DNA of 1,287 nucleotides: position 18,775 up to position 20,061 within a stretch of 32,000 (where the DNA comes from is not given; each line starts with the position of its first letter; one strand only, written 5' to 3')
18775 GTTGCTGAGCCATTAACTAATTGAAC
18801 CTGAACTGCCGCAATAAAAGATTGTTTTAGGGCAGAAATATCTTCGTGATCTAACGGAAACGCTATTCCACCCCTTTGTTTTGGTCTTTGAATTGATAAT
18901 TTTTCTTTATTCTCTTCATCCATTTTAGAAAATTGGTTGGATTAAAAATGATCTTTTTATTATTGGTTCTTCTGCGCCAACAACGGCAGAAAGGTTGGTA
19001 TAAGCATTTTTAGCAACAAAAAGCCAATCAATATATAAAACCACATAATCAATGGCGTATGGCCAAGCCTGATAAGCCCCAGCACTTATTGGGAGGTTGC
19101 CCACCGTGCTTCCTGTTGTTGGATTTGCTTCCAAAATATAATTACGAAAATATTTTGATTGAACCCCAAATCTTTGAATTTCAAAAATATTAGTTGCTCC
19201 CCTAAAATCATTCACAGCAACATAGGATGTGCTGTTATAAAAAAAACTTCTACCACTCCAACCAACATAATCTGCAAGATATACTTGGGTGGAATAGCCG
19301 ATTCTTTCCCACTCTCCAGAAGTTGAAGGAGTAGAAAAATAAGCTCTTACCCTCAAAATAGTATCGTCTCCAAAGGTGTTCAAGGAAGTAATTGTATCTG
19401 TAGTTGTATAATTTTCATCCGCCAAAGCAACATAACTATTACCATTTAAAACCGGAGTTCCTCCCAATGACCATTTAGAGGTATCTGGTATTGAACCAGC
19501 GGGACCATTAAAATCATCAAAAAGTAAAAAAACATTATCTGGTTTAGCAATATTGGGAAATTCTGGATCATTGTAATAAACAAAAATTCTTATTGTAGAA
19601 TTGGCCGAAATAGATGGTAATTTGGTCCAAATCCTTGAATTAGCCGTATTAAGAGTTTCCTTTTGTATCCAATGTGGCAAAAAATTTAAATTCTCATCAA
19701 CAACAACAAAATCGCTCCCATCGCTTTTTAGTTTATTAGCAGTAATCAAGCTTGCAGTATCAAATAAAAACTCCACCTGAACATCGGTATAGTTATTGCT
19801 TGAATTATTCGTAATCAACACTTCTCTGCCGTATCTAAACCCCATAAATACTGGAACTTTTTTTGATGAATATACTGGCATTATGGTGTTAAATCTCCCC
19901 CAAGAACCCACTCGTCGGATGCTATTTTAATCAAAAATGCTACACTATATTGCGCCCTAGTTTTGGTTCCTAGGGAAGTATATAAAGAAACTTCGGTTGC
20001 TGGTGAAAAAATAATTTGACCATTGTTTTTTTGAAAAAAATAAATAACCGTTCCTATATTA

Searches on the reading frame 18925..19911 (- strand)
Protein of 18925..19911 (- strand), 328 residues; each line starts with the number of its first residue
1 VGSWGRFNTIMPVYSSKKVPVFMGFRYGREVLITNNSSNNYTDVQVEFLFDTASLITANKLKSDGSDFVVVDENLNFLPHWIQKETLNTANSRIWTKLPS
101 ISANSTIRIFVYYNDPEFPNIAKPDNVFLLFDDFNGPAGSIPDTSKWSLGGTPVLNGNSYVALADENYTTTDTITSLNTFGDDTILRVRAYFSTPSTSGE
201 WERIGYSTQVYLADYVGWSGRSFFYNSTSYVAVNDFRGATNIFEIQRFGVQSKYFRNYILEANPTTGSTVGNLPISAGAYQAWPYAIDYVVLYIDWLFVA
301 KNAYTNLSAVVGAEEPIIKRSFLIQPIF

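Call 77: search_protein_families(library=pfam, proteins=[window:18925-19911:-], max_evalue=0.01)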
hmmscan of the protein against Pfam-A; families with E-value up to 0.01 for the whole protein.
window:18925-19911:- (328 aa): 1 family
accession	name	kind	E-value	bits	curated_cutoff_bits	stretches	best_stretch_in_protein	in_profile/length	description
PF10102.14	DUF2341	-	5.9e-18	65.5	23.4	1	64-148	1-82/84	Domain of unknown function (DUF2341)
